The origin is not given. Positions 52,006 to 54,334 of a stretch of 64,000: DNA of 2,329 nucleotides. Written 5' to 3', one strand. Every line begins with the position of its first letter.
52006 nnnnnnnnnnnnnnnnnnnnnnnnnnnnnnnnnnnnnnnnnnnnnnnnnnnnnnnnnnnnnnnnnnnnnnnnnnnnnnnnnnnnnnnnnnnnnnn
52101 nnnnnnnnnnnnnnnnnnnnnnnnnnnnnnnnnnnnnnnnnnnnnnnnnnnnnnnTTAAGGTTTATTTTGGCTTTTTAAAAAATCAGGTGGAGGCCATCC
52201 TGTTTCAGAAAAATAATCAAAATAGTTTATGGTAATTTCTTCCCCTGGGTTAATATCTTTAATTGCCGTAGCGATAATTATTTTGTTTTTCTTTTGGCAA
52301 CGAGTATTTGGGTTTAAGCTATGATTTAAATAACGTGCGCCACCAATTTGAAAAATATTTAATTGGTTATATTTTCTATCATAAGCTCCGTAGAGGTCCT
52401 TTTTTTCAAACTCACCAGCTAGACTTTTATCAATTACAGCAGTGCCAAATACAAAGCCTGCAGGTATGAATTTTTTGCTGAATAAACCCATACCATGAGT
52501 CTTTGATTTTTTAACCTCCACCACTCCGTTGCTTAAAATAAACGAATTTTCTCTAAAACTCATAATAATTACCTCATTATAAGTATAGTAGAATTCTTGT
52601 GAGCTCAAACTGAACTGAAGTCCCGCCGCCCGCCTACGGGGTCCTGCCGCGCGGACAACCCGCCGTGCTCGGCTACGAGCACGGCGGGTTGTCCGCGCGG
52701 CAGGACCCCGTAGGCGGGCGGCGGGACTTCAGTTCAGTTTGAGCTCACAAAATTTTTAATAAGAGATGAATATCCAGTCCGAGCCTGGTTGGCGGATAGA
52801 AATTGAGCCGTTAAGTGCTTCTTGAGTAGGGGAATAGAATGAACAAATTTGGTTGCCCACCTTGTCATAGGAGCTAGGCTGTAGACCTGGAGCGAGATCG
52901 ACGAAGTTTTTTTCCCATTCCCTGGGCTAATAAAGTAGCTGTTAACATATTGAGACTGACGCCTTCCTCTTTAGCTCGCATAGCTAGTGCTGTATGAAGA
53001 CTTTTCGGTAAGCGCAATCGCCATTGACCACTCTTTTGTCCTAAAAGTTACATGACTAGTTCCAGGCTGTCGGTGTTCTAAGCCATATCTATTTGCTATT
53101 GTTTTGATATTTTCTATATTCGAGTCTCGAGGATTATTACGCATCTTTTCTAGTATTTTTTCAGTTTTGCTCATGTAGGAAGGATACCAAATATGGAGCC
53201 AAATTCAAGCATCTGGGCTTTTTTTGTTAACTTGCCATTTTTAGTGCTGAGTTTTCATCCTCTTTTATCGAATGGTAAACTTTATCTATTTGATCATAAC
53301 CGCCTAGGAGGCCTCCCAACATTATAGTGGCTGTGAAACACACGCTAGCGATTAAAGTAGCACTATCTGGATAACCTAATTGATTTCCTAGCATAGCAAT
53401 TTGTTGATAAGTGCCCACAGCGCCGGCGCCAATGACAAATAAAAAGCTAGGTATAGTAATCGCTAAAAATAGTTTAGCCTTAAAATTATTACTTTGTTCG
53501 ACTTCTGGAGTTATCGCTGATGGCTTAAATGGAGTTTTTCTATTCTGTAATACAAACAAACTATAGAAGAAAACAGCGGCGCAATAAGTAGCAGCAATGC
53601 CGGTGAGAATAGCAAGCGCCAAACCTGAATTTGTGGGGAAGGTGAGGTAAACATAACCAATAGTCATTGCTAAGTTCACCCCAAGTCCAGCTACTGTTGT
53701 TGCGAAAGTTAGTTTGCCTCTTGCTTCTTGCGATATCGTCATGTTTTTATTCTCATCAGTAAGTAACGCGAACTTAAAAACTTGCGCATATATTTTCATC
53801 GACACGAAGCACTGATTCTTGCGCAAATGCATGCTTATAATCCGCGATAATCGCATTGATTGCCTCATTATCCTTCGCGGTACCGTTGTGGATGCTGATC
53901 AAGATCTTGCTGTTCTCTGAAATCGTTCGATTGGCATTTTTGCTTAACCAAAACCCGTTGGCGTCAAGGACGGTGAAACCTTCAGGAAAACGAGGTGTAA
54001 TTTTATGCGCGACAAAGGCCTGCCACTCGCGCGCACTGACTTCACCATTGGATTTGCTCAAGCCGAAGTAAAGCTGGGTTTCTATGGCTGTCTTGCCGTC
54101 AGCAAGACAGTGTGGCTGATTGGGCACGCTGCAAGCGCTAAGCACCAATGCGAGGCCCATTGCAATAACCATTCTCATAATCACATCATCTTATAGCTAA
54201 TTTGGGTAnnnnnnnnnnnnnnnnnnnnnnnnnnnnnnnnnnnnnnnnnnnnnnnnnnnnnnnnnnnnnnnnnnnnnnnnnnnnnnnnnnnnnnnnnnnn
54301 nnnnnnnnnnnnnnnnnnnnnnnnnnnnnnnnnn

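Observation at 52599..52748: Perfect 150-bp GC-rich palindrome immediately upstream of the SET-domain gene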

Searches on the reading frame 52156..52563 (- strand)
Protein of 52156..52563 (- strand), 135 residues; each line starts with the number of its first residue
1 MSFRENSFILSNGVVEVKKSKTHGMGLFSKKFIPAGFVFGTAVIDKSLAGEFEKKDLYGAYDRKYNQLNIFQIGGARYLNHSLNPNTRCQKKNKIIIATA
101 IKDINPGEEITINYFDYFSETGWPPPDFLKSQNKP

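Call 10: find_encoding_contigs(protein=window:52156-52563:-, flank=5000, max_places=10)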
Protein window:52156-52563:- (135 aa): no gene with exactly this product is on record in the collection.

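Call 12: search_protein_families(library=pfam, proteins=[window:52156-52563:-], max_evalue=0.01)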
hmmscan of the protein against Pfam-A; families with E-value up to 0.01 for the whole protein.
window:52156-52563:- (135 aa): 1 family
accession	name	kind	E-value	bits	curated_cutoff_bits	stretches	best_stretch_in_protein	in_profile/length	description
PF00856.33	SET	-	1.7e-13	51.3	22.4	1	24-114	1-104/105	SET domain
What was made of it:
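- Checked: Distance to the SET gene: the SET-domain ORF (Pfam SET, E = 1.7e-13, call 12) most plausibly starts at the ATG at 52563 on the minus strand.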

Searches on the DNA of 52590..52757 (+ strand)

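Call 14: search_dna_similar(query=window:52590-52757:+, collection=plasmids, mode=distant, max_evalue=0.01)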
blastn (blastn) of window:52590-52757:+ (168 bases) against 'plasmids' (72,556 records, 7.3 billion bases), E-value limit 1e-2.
No match.

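Call 15: search_dna_similar(query=window:52590-52757:+, collection=phages, mode=distant, max_evalue=0.01)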
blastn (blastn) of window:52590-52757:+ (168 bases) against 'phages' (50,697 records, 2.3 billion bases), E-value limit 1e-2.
No match.
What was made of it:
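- There is no similarity to plasmid or phage records (calls 14, 15).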

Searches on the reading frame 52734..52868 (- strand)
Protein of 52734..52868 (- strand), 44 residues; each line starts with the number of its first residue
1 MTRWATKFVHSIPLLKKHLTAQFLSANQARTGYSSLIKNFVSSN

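Call 12: search_protein_families(library=pfam, proteins=[window:52734-52868:-], max_evalue=0.01)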
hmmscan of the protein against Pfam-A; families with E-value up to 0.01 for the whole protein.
window:52734-52868:- (44 aa): 0 families

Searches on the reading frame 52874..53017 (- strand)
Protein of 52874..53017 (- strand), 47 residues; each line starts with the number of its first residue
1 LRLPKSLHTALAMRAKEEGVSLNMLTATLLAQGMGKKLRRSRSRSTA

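Call 12: search_protein_families(library=pfam, proteins=[window:52874-53017:-], max_evalue=0.01)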
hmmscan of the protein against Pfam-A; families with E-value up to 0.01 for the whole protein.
window:52874-53017:- (47 aa): 2 families
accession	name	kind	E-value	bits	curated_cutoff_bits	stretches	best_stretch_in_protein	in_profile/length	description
PF05534.18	HicB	-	7.9e-07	29.3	21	1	2-27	23-48/51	HicB family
PF22513.2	FitA-like_RHH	-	0.0052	17.2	27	1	3-23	8-28/39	Antitoxin FitA-like, ribbon-helix-helix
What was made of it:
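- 52874..53017 (-): Context: a HicB-family antitoxin C-terminal remnant upstream on the same strand, 125 nt from the right end of the element. Pfam HicB, E = 7.9e-7, covering profile positions 23-48 of 51 (call 12).
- Checked: Neighbouring remnants: a HicB-family C-terminal fragment is confirmed at 52874-53017 (E = 7.9e-7, call 12).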

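Call 54: search_protein_families(library=ncbifam, proteins=[window:52874-53017:-], max_evalue=0.01)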
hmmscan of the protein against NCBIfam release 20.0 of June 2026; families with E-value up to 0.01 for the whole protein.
window:52874-53017:- (47 aa): 0 families

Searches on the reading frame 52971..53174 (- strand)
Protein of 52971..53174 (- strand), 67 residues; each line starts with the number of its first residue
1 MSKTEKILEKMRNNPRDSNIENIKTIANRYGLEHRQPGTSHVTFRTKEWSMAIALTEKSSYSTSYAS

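Call 12: search_protein_families(library=pfam, proteins=[window:52971-53174:-], max_evalue=0.01)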
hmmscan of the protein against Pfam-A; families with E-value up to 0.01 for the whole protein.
window:52971-53174:- (67 aa): 0 families

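Call 54: search_protein_families(library=ncbifam, proteins=[window:52971-53174:-], max_evalue=0.01)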
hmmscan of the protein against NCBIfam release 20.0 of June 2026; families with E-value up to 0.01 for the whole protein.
window:52971-53174:- (67 aa): 0 families

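Call 83: search_protein_families(library=pfam, proteins=[window:52971-53174:-], max_evalue=10)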
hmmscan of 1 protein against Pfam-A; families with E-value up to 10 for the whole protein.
window:52971-53174:- (67 aa): 1 family
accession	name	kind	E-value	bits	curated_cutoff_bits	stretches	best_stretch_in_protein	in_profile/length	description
PF20040.4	DUF6442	-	0.049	14.3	25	1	1-32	1-31/102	Family of unknown function (DUF6442)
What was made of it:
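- Checked: The supposed HicA remnant at 52971-53174 has no significant Pfam or NCBIfam match (calls 12, 54, 83).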

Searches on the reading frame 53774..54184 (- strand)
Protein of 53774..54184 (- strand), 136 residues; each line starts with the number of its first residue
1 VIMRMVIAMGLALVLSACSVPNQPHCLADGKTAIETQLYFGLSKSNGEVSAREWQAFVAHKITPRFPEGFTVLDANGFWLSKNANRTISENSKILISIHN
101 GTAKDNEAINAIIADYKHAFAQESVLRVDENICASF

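Call 12: search_protein_families(library=pfam, proteins=[window:53774-54184:-], max_evalue=0.01)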
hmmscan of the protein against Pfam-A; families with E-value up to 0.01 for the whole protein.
window:53774-54184:- (136 aa): 1 family
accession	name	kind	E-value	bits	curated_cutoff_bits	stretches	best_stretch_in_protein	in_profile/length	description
PF12098.13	DUF3574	-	1.5e-34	118.4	25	1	35-136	1-103/103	Protein of unknown function (DUF3574)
